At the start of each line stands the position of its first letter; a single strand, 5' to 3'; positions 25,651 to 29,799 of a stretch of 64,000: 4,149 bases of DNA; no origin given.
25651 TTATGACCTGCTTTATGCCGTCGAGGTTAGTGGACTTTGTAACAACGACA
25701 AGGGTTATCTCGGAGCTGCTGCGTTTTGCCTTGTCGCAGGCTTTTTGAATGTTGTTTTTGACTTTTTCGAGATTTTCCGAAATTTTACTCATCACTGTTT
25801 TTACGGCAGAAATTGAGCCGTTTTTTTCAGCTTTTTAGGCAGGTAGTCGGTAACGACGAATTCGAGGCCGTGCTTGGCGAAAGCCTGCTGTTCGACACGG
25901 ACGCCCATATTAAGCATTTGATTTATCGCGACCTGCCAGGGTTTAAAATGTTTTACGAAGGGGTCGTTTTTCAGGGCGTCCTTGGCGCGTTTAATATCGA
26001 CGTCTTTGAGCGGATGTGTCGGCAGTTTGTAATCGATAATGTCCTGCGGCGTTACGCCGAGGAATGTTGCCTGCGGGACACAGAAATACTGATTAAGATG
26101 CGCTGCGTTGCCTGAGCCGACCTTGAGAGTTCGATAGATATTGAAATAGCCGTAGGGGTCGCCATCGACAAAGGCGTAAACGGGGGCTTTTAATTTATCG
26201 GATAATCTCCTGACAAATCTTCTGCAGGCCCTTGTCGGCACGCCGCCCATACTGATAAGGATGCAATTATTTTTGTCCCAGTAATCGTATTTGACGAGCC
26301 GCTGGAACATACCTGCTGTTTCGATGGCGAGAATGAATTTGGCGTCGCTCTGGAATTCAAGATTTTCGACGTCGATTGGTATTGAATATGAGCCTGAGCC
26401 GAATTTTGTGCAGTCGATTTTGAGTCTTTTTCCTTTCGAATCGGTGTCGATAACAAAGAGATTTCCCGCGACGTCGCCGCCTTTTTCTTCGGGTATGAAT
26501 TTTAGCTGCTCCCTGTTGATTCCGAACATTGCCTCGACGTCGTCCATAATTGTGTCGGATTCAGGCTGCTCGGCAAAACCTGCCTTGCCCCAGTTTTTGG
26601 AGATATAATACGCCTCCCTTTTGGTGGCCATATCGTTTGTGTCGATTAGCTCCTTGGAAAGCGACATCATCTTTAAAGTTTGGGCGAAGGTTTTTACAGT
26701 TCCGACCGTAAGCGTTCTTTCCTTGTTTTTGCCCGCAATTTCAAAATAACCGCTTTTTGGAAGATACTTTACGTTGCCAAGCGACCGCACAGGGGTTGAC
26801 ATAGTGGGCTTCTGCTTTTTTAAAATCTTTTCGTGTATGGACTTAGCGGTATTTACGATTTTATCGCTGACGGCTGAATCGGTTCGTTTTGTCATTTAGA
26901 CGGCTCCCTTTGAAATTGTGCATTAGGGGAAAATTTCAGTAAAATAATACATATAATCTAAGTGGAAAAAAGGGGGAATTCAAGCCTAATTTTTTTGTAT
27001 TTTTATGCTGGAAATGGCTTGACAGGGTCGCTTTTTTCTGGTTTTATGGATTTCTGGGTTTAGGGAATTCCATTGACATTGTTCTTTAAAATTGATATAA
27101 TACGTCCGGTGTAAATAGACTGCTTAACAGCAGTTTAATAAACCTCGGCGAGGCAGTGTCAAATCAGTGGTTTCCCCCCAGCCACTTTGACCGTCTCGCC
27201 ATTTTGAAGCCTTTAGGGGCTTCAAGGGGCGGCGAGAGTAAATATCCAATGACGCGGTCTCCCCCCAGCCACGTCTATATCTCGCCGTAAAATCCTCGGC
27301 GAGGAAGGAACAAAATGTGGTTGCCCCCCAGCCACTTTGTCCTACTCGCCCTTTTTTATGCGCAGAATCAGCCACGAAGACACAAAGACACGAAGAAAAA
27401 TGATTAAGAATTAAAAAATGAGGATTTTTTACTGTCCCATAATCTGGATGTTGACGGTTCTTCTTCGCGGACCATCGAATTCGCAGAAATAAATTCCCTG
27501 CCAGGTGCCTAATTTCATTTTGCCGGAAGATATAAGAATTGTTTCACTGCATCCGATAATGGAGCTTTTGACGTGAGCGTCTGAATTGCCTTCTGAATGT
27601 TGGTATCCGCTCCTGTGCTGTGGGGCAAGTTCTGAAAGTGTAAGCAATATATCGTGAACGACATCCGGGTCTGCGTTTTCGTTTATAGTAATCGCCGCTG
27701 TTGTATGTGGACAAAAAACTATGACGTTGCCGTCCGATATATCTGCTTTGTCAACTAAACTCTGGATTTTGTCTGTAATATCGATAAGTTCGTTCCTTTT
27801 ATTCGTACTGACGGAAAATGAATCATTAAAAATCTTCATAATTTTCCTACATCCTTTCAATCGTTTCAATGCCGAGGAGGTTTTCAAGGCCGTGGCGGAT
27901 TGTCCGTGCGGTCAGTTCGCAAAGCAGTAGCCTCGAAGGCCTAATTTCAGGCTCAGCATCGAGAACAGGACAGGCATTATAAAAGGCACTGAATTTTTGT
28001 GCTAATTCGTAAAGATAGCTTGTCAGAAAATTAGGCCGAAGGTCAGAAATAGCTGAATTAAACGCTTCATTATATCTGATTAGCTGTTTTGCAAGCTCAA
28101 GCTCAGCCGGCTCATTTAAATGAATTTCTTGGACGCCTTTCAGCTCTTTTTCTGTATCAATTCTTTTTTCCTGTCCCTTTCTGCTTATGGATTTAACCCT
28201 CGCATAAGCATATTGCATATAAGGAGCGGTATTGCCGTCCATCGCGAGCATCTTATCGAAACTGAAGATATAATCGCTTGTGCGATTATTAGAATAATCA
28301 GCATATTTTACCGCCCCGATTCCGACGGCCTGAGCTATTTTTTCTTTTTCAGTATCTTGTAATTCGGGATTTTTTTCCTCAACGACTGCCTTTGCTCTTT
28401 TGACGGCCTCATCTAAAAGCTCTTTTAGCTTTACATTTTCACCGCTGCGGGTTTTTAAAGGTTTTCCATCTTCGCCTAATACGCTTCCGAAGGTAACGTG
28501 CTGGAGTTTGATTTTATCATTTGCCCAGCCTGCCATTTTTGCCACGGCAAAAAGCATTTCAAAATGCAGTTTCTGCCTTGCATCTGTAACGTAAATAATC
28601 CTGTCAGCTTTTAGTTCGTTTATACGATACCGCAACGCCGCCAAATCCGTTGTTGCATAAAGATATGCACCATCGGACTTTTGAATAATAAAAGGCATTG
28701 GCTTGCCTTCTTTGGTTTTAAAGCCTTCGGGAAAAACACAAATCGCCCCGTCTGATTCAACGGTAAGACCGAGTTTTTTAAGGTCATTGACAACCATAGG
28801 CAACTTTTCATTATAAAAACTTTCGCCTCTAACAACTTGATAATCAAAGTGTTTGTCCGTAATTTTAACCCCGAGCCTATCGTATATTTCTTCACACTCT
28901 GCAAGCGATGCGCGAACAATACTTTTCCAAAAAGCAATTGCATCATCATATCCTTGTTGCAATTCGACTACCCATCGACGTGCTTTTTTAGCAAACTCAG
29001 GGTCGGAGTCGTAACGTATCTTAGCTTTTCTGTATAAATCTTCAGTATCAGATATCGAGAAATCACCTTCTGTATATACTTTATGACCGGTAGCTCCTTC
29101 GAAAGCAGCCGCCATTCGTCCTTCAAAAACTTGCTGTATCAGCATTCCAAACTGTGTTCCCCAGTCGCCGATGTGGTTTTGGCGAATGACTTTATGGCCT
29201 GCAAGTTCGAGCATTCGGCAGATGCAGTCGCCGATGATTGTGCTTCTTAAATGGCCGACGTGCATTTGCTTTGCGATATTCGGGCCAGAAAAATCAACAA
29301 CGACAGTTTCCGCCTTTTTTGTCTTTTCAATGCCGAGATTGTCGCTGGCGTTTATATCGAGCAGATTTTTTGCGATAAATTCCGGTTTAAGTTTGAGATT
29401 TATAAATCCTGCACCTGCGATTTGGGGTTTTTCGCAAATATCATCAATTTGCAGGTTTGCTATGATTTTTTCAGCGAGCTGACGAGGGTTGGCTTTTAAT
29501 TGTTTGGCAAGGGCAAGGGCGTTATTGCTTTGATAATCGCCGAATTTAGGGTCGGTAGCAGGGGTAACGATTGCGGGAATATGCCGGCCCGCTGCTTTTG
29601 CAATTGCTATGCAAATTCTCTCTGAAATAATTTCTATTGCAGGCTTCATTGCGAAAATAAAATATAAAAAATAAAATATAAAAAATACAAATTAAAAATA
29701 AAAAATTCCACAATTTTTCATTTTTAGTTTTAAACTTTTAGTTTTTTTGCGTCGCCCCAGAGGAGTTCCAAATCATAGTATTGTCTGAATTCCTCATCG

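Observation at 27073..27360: Perfect consensus promoter driving three tandem C6-loop hairpin modules: candidate anti-G-tract / anti-SD sRNA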

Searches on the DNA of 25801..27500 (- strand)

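Call 4: search_rna_families(source=window, start=26850, end=27500, threshold=evalue, max_evalue=10, show_alignments=5)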
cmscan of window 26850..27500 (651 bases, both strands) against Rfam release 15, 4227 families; matches with E-value up to 10: 1.
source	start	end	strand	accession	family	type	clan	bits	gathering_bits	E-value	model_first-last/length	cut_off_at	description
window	26883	27067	+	RF02142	HOXA11-AS1_6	Gene; lncRNA;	-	11.9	50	3.7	1-179/179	no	HOXA11 antisense RNA 1 conserved region 6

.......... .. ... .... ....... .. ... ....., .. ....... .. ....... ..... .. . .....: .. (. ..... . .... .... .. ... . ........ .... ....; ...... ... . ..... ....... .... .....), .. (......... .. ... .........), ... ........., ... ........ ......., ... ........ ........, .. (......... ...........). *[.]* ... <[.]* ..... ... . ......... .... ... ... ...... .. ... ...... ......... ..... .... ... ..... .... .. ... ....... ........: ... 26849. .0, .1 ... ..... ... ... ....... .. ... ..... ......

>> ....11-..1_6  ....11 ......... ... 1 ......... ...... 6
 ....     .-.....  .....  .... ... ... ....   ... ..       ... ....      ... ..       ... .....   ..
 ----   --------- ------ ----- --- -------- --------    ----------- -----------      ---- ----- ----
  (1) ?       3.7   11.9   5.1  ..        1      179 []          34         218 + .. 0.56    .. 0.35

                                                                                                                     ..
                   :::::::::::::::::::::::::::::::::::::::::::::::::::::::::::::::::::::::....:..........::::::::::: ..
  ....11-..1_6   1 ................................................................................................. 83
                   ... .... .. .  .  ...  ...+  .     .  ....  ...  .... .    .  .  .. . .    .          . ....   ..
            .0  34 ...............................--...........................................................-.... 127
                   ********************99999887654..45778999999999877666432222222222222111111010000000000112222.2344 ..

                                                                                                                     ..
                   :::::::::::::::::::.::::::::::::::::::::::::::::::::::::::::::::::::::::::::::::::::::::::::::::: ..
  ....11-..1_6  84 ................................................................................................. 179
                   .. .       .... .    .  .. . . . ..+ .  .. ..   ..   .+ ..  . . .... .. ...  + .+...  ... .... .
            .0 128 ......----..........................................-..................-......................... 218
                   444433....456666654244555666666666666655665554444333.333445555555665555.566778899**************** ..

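Call 36: search_with_rna_model(model_id=R1, sources=[L006, L008, L009, L010, L011, L012, L013, L014, L015, L016, L017, L018, L019, L020, L021, L022, L023, L024, L025, L026, L027, L028, L029, L030, L031, L032, L033, L034, L035, L037, L038, L039, L040, L042, L043, L044, L045, L046, L047, L048, L049, L050, L051, L052, L053, L054, L055, L056, L057, L058, L059, L060, L061, L062, L064, L066, L067, L068, L069, L070, L072, L073, L074, L075, L076, L078, L079, L080, L081, L082, L083, L084, L085, L086, L087, L088, L089, L090, L091, L092, L093, L095, L097, L098, L099, L100, L101, L102, L103, L104, L105, L106, L108, L109, L110, L111, L112, L113, L114, L116], max_evalue=0.001, make_alignment=true)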
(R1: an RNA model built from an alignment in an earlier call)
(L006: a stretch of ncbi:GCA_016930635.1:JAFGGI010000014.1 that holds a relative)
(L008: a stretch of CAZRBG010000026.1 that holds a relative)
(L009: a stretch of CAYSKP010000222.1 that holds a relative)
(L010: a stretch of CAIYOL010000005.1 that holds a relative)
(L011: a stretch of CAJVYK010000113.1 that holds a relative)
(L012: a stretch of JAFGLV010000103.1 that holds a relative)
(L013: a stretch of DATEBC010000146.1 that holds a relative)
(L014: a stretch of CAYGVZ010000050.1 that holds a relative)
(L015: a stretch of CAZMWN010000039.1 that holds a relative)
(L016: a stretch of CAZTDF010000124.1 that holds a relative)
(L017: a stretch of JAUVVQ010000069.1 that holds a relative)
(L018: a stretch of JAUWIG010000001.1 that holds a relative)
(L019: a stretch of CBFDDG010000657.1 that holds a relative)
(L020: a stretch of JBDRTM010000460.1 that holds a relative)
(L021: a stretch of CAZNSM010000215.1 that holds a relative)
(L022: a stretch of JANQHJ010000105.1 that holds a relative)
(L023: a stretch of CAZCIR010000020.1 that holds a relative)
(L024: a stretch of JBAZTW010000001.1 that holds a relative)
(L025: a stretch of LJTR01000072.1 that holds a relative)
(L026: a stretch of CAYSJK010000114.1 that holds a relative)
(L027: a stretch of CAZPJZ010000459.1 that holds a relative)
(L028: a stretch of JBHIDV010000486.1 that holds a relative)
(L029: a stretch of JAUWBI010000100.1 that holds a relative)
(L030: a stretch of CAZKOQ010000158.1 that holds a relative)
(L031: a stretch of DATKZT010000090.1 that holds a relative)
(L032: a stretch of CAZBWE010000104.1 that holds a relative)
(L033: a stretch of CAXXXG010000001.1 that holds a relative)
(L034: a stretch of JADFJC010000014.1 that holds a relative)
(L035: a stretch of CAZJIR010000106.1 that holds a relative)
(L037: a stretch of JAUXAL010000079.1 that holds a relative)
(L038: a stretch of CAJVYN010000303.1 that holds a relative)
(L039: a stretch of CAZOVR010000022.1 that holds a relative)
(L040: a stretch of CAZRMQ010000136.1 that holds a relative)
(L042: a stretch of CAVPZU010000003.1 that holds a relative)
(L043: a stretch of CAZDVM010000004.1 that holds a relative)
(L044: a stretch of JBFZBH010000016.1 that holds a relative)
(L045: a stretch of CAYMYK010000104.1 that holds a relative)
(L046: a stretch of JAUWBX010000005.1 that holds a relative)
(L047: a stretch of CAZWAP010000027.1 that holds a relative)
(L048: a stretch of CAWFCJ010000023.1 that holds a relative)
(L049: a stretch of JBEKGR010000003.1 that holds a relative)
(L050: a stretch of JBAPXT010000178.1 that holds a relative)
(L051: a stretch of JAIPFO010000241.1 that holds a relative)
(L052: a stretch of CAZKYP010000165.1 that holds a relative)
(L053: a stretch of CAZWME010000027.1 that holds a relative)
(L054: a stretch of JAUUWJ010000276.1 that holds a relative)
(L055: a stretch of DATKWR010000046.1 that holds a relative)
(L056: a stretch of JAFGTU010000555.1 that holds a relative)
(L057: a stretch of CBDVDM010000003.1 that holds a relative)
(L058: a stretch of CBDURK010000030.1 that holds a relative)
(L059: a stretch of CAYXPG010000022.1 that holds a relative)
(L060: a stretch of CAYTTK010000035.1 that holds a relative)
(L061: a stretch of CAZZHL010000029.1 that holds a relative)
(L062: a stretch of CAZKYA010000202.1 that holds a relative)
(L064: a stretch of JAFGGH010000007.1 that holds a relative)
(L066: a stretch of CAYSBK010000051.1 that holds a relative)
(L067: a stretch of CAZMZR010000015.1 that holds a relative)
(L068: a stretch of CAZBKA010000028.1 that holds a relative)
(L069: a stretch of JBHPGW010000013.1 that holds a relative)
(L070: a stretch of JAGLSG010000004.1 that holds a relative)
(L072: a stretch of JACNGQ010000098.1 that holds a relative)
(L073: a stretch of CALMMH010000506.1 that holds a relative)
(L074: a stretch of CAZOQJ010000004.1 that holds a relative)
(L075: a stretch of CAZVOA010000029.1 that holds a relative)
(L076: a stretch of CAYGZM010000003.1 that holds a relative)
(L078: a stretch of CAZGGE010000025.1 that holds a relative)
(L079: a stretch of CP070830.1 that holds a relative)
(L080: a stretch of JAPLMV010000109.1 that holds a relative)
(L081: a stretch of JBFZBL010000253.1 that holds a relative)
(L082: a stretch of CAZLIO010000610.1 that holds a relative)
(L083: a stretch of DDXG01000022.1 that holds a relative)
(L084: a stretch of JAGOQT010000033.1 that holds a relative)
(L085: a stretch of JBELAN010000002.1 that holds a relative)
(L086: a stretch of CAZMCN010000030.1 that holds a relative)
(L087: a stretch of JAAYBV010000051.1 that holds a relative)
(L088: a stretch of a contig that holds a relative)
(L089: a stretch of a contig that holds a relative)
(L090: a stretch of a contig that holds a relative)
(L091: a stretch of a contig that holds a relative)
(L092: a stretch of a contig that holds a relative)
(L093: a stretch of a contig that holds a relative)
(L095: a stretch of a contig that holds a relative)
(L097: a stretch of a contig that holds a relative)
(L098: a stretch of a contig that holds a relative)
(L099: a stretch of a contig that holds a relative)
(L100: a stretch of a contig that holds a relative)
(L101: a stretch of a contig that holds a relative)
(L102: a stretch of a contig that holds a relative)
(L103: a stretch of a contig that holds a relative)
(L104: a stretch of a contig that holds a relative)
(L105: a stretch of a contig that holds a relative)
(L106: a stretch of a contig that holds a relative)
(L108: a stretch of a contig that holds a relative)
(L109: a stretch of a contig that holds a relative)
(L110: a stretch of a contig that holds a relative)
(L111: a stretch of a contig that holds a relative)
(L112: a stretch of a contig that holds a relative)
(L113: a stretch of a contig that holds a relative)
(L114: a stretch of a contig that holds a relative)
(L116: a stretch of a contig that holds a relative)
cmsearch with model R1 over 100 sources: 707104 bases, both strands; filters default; matches with E-value up to 0.001: 100.
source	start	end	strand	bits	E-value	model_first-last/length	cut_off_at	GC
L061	1650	1745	+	118.7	6.9e-30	1-96/96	no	0.58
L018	6543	6638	+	118.6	7.2e-30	1-96/96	no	0.55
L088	5606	5701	+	115.5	5.4e-29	1-96/96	no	0.61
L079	6829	6924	-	115.3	6.2e-29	1-96/96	no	0.6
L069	175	270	-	115.2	6.5e-29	1-96/96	no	0.55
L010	6357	6452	+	114.8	8.3e-29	1-96/96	no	0.57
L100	4605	4700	-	114.8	8.5e-29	1-96/96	no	0.59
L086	4443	4538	-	114.4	1.1e-28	1-96/96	no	0.61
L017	6160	6255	+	114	1.4e-28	1-96/96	no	0.62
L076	3346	3441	+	113.9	1.5e-28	1-96/96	no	0.61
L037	5351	5446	+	113.8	1.6e-28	1-96/96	no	0.57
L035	3661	3756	-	112.2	4.4e-28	1-96/96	no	0.55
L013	3314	3409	+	111.8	6e-28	1-96/96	no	0.6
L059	385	480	-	111.1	9.1e-28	1-96/96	no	0.61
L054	390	486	+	110.9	1.1e-27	1-96/96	no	0.61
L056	7528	7623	-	110.7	1.2e-27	1-96/96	no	0.59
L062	3395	3490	+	110.3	1.6e-27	1-96/96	no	0.58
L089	5889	5983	+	110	1.9e-27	1-96/96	no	0.59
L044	6807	6902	+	109.9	2.1e-27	1-96/96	no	0.59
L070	1480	1575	-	109.6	2.4e-27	1-96/96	no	0.58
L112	7331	7426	-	109.2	3.1e-27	1-96/96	no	0.58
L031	6574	6669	+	109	3.7e-27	1-96/96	no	0.61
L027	1883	1978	-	108.9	3.8e-27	1-96/96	no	0.65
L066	4251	4346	-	108.6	4.7e-27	1-96/96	no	0.65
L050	3135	3228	-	108.2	6.1e-27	1-96/96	no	0.57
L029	597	693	+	108.2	6.2e-27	1-96/96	no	0.61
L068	543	637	-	108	6.8e-27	1-96/96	no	0.54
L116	3966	4062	+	107.9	7.6e-27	1-96/96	no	0.6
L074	2658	2753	-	107.9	7.6e-27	1-96/96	no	0.6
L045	1471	1567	-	107.7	8.3e-27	1-96/96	no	0.59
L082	2426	2521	+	107.4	1e-26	1-96/96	no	0.53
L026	4846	4941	-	107.4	1e-26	1-96/96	no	0.57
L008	3940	4036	-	106.8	1.5e-26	1-96/96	no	0.61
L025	2168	2264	+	106.5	1.9e-26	1-96/96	no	0.6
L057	4428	4523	+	106.3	2e-26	1-96/96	no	0.54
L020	392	487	-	106.1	2.4e-26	1-96/96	no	0.54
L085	2491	2584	-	106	2.6e-26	1-96/96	no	0.57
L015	3572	3665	-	105.6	3.3e-26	1-96/96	no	0.56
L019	2013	2108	-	104.9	5.1e-26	1-96/96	no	0.61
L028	1448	1541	+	104.6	6.1e-26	1-96/96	no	0.62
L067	3607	3700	+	104.4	7.3e-26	1-96/96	no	0.57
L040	4199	4292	+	104.2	8.3e-26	1-96/96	no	0.56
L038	480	574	-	104.1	8.4e-26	1-96/96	no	0.56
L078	7242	7339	+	103.3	1.5e-25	1-96/96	no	0.54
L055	2424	2518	-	102.6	2.3e-25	1-96/96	no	0.61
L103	1580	1674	+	102.5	2.5e-25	1-96/96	no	0.59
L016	2049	2142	-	101.8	3.7e-25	1-96/96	no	0.61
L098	1184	1277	+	101.8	3.7e-25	1-96/96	no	0.61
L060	4021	4117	-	101.6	4.4e-25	1-96/96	no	0.54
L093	7193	7288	+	101.5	4.7e-25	1-96/96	no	0.66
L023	6384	6477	-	101.4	5e-25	1-96/96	no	0.59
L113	5661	5757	+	101.4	5e-25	1-96/96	no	0.56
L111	866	963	-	100.9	6.8e-25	1-96/96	no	0.52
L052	2919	3016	-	100.5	8.9e-25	1-96/96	no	0.54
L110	3274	3373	-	100.3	1e-24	1-96/96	no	0.52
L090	7742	7855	-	99.4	1.8e-24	1-96/96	no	0.56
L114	6524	6617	+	98.3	3.7e-24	1-96/96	no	0.61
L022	5898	5995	+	98.3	3.8e-24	1-96/96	no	0.55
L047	910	1006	+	98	4.5e-24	1-96/96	no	0.65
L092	5398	5495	-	97.9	5e-24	1-96/96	no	0.59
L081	2214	2310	+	97.6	6.1e-24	1-96/96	no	0.61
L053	2825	2921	+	96.3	1.4e-23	1-96/96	no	0.54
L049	6553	6650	+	96.2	1.4e-23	1-96/96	no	0.55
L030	6383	6483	+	95.2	2.7e-23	1-96/96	no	0.57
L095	88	183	-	95.1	3e-23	1-96/96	no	0.56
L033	2599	2694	-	94.9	3.3e-23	1-96/96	no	0.55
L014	2582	2678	-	94.6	4.1e-23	1-96/96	no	0.59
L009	4730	4827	+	94.4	4.8e-23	1-96/96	no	0.56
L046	3490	3587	+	94.4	4.8e-23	1-96/96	no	0.56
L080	1446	1543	-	93.6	7.6e-23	1-96/96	no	0.56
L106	1466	1564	-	93.4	8.8e-23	1-96/96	no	0.58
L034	4371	4468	-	93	1.1e-22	1-96/96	no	0.57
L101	7005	7098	+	92.5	1.6e-22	1-96/96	no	0.59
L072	357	452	+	92.1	2.1e-22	1-96/96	no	0.54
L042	5812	5908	+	91.9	2.4e-22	1-96/96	no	0.53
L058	5041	5136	+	91.7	2.7e-22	1-96/96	no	0.53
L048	5083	5178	-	91.3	3.4e-22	1-96/96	no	0.57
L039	1730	1823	-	91.3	3.5e-22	1-96/96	no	0.61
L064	214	312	-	91.2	3.7e-22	1-96/96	no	0.54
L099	4075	4170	-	90.7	5e-22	1-96/96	no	0.6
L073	3852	3949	+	90.3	6.5e-22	1-96/96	no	0.58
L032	2223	2318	-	89.7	9.6e-22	1-96/96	no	0.55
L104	5900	5998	+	89.2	1.4e-21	1-96/96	no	0.61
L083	3682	3778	-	88.5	2.1e-21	1-96/96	no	0.61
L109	5767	5867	-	88.4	2.2e-21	1-96/96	no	0.57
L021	5876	5971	-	87.6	3.8e-21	1-96/96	no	0.59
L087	5820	5915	-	87.6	3.8e-21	1-96/96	no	0.59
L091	1839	1934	+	87.6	3.8e-21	1-96/96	no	0.59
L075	4632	4729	+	87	5.7e-21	1-96/96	no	0.51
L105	1589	1693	-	86.1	1e-20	1-96/96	no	0.49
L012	3939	4030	-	83.6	5.1e-20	1-96/96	no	0.58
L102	328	453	-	83.5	5.6e-20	1-96/96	no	0.6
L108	1731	1826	-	82.1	1.3e-19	1-96/96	no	0.57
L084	5017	5112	+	81.9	1.5e-19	1-96/96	no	0.65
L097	3079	3176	+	81.3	2.2e-19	1-96/96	no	0.57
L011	2957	3055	+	80.7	3.4e-19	1-96/96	no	0.57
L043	3366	3450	+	73.9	2.7e-17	1-96/96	no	0.49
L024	6395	6494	+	63.2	2.8e-14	1-96/96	no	0.47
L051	2749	2849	+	61.9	6.5e-14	1-96/96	no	0.53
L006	3683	3778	-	59.1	4.1e-13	1-96/96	no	0.5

Alignment A3: 100 matches aligned to the model, 159 columns, each read 5' to 3' on its own strand. Consensus structure (alignment columns), stored with it:
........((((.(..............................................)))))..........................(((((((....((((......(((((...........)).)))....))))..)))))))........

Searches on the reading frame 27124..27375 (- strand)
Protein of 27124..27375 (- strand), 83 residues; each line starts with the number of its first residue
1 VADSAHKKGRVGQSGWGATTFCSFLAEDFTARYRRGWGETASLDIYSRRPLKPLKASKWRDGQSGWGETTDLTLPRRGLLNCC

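Call 11: search_protein_families(library=pfam, proteins=[window:27124-27375:-])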
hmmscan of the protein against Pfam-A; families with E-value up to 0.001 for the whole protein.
window:27124-27375:- (83 aa): 0 families

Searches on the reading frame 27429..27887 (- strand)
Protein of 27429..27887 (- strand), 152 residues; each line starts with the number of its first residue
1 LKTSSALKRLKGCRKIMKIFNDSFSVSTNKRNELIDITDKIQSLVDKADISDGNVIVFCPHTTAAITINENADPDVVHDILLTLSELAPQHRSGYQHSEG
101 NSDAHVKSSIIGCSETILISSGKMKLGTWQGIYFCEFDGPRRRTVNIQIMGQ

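Call 11: search_protein_families(library=pfam, proteins=[window:27429-27887:-])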
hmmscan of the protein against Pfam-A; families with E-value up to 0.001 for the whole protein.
window:27429-27887:- (152 aa): 1 family
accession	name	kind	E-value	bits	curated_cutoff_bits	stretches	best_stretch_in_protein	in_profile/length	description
PF01894.22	UPF0047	-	2.7e-44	150.5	27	1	36-149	1-117/117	Uncharacterised protein family UPF0047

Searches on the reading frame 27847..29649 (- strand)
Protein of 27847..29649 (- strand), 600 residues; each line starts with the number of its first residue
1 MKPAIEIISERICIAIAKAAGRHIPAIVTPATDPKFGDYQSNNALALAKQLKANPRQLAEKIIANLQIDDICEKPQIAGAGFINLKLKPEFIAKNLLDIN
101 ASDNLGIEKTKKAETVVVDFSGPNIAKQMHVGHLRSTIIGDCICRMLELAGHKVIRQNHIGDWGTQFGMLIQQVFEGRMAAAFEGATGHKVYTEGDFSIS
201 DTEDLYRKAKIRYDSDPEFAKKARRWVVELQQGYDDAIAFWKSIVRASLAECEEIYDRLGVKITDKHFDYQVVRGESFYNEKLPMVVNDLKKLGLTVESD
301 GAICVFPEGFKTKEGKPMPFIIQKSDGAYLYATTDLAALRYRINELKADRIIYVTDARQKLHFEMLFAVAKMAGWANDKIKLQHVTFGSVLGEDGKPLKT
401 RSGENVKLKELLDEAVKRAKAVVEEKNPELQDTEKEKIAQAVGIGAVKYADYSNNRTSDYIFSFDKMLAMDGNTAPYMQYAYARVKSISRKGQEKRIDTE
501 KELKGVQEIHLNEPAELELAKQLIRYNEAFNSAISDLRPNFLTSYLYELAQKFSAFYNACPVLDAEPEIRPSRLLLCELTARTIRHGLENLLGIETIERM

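Call 11: search_protein_families(library=pfam, proteins=[window:27847-29649:-])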
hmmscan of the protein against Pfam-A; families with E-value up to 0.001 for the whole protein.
window:27847-29649:- (600 aa): 4 families
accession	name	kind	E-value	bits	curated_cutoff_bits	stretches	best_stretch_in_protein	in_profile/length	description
PF00750.26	tRNA-synt_1d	-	2.1e-123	412.2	23.3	1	101-464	7-349/349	tRNA synthetases class I (R), catalytic domain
PF05746.21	DALR_1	-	3.9e-34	117.7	22.3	1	478-600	1-117/117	DALR anticodon binding domain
PF03485.21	Arg_tRNA_synt_N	-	6.4e-22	78.4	21.5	1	10-87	5-85/85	Arginyl tRNA synthetase N terminal domain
PF00133.28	tRNA-synt_1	-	0.00019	20.8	22.7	1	108-177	17-82/414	tRNA synthetases class I (I, L, M and V)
